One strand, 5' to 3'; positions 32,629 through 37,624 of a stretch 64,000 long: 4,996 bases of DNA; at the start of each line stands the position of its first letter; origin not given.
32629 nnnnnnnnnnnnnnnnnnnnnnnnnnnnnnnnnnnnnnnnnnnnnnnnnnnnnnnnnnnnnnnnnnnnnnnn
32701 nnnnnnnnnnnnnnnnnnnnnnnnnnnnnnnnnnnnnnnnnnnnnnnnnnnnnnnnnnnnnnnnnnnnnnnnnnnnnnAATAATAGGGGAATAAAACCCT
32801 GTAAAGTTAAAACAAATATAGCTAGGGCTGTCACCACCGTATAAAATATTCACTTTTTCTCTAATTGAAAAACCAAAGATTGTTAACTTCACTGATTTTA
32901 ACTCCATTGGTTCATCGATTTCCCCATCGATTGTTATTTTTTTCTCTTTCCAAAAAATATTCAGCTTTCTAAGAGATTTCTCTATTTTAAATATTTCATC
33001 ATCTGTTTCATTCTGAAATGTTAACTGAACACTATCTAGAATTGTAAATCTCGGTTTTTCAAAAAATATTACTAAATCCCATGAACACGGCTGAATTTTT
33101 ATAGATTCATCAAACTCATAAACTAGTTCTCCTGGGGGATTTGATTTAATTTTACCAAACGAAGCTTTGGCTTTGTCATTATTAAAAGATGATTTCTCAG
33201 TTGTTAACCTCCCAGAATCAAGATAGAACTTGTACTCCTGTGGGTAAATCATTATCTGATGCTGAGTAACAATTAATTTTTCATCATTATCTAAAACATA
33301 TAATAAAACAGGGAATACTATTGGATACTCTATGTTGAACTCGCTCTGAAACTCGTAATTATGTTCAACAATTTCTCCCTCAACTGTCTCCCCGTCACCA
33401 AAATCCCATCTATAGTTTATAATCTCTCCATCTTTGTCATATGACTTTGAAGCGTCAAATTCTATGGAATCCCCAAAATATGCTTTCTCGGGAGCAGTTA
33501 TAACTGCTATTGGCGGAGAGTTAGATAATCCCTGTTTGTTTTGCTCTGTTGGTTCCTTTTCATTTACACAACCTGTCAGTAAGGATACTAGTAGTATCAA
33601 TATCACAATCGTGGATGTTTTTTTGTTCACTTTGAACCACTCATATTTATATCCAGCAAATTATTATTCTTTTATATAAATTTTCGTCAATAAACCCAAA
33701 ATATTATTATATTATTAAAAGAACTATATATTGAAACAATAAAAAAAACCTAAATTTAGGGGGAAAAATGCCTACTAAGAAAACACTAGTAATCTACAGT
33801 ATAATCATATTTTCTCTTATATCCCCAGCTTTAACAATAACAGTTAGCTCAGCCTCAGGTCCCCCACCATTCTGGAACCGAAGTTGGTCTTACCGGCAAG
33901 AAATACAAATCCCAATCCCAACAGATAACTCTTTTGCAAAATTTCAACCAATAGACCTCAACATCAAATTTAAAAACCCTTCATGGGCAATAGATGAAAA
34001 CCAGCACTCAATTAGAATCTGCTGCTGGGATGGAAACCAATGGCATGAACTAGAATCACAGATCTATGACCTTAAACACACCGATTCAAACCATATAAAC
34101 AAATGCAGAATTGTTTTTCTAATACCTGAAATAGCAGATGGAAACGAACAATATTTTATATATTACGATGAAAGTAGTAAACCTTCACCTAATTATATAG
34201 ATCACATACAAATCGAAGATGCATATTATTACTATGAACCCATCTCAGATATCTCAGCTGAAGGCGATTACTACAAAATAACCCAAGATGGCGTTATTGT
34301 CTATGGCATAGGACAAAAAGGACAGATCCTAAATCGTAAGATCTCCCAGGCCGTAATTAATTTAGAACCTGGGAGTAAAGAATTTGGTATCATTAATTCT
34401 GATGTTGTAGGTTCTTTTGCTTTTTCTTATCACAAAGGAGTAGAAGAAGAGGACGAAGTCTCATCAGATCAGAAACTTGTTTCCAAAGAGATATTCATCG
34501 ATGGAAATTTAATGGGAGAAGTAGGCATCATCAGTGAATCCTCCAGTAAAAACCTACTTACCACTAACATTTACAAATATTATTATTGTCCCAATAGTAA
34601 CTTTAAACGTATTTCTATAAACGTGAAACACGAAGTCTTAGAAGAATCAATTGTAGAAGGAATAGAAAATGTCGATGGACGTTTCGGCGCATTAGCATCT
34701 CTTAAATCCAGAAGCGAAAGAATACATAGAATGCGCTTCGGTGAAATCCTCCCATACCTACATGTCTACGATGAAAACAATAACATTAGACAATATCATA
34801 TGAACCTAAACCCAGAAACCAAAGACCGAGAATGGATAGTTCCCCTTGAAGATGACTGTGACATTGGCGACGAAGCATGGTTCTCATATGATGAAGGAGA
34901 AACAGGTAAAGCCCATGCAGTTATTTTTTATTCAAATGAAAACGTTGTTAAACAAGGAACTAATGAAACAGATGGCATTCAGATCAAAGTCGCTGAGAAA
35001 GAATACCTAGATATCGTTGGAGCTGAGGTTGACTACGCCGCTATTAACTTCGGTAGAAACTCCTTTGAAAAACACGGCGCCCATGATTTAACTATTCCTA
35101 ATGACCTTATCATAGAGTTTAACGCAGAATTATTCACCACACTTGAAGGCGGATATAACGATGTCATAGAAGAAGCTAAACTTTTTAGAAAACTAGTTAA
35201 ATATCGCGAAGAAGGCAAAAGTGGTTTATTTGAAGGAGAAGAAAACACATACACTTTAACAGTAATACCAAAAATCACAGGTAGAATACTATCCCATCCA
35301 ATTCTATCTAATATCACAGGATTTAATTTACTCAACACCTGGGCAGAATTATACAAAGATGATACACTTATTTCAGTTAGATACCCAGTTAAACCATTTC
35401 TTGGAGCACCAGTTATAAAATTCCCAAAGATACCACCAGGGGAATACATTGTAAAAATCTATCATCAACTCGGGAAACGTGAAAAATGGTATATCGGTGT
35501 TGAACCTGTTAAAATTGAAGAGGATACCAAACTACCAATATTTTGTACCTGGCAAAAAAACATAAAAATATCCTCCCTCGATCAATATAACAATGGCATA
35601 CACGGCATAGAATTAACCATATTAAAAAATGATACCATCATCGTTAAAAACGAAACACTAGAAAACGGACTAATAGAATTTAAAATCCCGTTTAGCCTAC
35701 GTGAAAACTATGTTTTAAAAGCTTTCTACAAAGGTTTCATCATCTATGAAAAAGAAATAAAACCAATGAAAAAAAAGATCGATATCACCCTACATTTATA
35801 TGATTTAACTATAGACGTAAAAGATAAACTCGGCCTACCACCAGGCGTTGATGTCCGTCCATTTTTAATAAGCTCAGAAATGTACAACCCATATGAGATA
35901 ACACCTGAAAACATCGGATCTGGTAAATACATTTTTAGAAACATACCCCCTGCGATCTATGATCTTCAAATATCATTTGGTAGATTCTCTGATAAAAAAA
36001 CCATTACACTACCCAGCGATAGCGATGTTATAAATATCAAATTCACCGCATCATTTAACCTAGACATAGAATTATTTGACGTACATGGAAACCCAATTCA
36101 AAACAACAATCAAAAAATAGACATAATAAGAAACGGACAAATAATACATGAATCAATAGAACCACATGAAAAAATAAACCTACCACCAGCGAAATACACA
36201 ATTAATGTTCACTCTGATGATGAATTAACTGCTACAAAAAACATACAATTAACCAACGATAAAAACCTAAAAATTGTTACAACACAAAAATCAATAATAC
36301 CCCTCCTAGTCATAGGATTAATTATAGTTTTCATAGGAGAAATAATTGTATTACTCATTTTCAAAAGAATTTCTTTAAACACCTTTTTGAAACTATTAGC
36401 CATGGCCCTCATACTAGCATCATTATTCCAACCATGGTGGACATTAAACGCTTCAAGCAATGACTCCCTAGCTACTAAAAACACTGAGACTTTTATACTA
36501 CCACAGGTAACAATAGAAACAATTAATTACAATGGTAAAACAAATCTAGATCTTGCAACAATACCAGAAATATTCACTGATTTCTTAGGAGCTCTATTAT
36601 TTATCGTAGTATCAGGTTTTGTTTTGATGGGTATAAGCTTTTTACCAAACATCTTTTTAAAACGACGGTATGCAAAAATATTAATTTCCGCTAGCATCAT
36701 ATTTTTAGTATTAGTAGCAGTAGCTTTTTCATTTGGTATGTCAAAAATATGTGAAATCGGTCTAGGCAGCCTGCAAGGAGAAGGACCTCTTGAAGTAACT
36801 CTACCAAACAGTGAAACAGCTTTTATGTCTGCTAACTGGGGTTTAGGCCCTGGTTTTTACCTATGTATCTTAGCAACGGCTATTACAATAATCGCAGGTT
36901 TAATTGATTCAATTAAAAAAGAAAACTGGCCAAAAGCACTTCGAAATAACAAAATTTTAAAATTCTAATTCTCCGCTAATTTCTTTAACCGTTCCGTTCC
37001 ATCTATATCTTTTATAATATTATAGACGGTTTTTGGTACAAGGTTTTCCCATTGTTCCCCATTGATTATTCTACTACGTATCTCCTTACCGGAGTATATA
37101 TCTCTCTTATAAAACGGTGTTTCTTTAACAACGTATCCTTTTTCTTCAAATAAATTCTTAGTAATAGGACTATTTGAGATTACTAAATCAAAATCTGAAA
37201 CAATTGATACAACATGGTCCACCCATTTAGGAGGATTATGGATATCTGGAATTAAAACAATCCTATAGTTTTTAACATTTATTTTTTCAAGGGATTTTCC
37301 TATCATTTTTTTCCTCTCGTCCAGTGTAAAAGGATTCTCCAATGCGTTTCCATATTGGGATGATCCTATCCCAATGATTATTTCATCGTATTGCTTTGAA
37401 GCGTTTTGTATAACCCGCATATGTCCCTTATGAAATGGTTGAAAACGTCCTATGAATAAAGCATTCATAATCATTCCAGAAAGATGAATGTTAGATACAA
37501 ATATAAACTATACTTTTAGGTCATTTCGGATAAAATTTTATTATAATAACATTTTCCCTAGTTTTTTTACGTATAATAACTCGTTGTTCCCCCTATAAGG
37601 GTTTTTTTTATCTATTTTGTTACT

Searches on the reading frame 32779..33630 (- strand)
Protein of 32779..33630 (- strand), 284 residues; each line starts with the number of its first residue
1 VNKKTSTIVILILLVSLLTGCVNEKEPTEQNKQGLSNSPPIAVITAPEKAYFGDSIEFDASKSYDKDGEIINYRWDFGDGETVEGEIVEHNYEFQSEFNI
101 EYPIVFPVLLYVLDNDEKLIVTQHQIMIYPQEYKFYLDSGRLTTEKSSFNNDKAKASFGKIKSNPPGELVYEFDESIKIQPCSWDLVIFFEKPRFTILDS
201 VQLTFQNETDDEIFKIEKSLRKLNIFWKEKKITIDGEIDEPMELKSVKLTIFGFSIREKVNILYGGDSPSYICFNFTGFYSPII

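Call 11: search_protein_families(library=pfam, proteins=[window:32779-33630:-], max_evalue=0.0001)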
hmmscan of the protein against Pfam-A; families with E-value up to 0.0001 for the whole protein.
window:32779-33630:- (284 aa): 2 families
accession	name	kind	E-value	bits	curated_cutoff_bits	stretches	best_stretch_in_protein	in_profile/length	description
PF18911.6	PKD_4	-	1.2e-16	60.9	27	1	37-97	1-61/85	PKD domain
PF00801.26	PKD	-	1.6e-07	31.7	23.5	1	53-100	14-61/80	PKD domain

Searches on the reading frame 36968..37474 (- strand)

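Call 11: search_protein_families(library=pfam, proteins=[window:36968-37474:-], max_evalue=0.0001)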
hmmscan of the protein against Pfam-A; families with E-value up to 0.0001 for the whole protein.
window:36968-37474:- (169 aa): 1 family
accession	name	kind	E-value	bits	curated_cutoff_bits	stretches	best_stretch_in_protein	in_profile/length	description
PF01467.32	CTP_transf_like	-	4.9e-14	53.1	21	1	6-133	1-131/133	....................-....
